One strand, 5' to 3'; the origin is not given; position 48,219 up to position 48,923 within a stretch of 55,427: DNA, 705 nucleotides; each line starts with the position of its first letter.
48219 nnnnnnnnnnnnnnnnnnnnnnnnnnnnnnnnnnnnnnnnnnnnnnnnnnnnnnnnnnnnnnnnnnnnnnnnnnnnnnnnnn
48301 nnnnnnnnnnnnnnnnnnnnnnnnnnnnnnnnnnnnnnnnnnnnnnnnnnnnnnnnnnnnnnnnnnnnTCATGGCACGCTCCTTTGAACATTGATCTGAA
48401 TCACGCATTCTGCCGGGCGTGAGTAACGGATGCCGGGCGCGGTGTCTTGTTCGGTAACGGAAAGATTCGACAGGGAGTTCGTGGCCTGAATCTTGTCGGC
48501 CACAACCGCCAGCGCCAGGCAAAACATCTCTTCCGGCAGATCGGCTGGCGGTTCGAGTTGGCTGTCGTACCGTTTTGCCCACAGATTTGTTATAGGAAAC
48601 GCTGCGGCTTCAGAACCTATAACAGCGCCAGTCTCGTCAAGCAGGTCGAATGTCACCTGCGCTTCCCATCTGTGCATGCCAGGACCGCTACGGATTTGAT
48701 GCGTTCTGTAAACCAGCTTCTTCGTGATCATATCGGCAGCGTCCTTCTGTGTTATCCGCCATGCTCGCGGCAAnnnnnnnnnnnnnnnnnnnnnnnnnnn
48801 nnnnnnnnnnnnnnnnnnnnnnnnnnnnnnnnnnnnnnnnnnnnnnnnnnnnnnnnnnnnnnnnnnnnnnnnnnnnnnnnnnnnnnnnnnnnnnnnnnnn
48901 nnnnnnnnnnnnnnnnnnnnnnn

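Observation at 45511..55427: Compositionally mosaic defence island: res / Abi_2 / mod / two unknown ORFs / PHP-SMC-like ATPase in one co-directional block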

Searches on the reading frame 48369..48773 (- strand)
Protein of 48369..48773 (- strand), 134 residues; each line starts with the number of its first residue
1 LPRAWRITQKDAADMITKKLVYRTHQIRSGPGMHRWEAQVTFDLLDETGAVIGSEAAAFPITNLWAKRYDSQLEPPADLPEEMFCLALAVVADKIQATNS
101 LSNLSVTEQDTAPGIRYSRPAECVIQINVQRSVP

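Call 6: search_protein_families(library=pfam, proteins=[window:48369-48773:-], max_evalue=0.01)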
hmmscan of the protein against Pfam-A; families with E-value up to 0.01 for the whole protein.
window:48369-48773:- (134 aa): 0 families

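Call 7: search_protein_families(library=padloc, proteins=[window:48369-48773:-], max_evalue=0.01)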
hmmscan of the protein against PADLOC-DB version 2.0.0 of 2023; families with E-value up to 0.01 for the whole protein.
window:48369-48773:- (134 aa): 0 families

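Call 8: search_protein_families(library=ncbifam, proteins=[window:48369-48773:-], max_evalue=0.01)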
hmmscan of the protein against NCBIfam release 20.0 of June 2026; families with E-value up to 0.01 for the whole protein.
window:48369-48773:- (134 aa): 0 families

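Call 26: find_homologous_proteins(query=window:48369-48773:-, max_evalue=0.001)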
Query window:48369-48773:- (134 aa): 1 proteins with E <= 0.001 among 10 candidates.
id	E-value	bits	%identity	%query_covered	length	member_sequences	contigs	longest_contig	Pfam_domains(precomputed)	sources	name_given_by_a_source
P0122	6.8e-73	261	100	90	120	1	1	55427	-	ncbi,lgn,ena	-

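Call 35: search_protein_families(library=pfam, proteins=[window:48369-48773:-], max_evalue=10)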
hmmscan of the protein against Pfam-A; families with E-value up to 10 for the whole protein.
window:48369-48773:- (134 aa): 0 families

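Call 49: search_dna_similar(query=window:48369-48731:-, collection=plasmids, mode=protein, max_evalue=1, max_rows=20)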
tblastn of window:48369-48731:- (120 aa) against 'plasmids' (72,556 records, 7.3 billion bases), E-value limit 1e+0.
No match.

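Call 78: predict_structure(protein=window:48369-48731:-)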
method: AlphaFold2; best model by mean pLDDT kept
length: 120 residues; sequences in the alignment: 1
mean_pLDDT: 65.2   pTM: 0.59
mean pLDDT of the five models: 65.2, 63.6, 59.6, 47.9, 44.1
residues with pLDDT >= 90: 0; 70-90: 57; 50-70: 36; < 50: 27
segments of 3 or more residues with pLDDT < 50: 52-54, 95-109, 114-120
pLDDT, mean of each block of 10 residues (from residue 1): 73 70 81 84 72 52 68 80 69 46 41 48
secondary structure, 60 per line:
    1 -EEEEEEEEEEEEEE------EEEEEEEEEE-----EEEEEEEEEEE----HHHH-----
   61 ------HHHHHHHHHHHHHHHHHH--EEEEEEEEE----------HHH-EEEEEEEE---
elements in order: E2-15 E22-31 E37-47 H52-55 H67-84 E87-95 E110-117

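Call 83: fold_search(model_id=the predicted structure, library=pdb)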
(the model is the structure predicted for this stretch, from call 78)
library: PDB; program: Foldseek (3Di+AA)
matches with E <= 10: 1189; with E <= 0.001: 0
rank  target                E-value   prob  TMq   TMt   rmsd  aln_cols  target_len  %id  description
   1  8rha_A                1.9e-01  0.12  0.17  0.23  14.9       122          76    8  HSPB7ACD C131S (released 2024-10-16)
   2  1wzn_A                2.2e-01  0.35  0.29  0.15  14.2       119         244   11  Crystal Structure of the SAM-dependent methyltransferase from Pyrococcus horikoshii OT3 (released 2006-03-14)
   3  8of7_B                2.8e-01  0.85  0.29  0.29   3.0        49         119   18  Cyc15 Diels Alderase (released 2023-06-21)
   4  5bsz                  3.0e-01  0.10  0.20  0.11  17.8       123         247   13  X-ray structure of the sugar N-methyltransferase KedS8 from Streptoalloteichus sp ATCC 53650 (released 2015-07-29)
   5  2n8x_MODEL_1_A        3.1e-01  0.60  0.36  0.28   6.1        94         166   16  Solution structure of LptE from Pseudomonas Aerigunosa (released 2016-05-25)
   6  8h1r_B                3.1e-01  0.33  0.30  0.22   7.3        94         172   14  Crystal structure of LptDE-YifL complex (released 2023-10-25)
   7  9ndz_C                3.1e-01  0.21  0.32  0.08  12.3       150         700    9  The rigid portion of Cryo-EM structure of Herpesvirus Helicase-Primase complex prepared with forked DNA, ATP-gamma-S a (released 2025-08-13)
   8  8h1s_B                3.3e-01  0.72  0.39  0.29   6.5        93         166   15  Crystal structure of apo-LptDE complex (released 2023-10-11)
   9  5y8r                  3.7e-01  0.14  0.24  0.14  11.5       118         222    9  ZsYellow at pH 3.5 (released 2017-09-13)
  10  8wfd_G                3.9e-01  0.14  0.22  0.10  12.2        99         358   13  The cryo-EM structure of TdpAB in complex with AMPPNP and DNA (released 2025-01-22)
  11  1pn2_C                4.2e-01  0.14  0.26  0.12  10.9       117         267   13  Crystal structure analysis of the selenomethionine labelled 2-enoyl-CoA hydratase 2 domain of Candida tropicalis multi (released 2004-04-13)
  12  3o52_B                4.2e-01  0.10  0.23  0.17  18.9       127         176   12  Structure of the E.coli GDP-mannose hydrolase (yffh) in complex with tartrate (released 2011-05-11)
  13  4j9a_A                4.4e-01  0.20  0.20  0.20   5.5        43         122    9  Engineered Digoxigenin binder DIG10.3 (released 2013-06-26)
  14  1xa9                  5.2e-01  0.18  0.26  0.16  11.2       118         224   11  Crystal structure of yellow fluorescent protein zFP538 K66M green mutant (released 2005-02-08)
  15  1pn4_A                5.2e-01  0.12  0.25  0.12  11.0       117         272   13  Crystal structure of 2-enoyl-CoA hydratase 2 domain of Candida tropicalis multifunctional enzyme type 2 complexed with (released 2004-04-13)
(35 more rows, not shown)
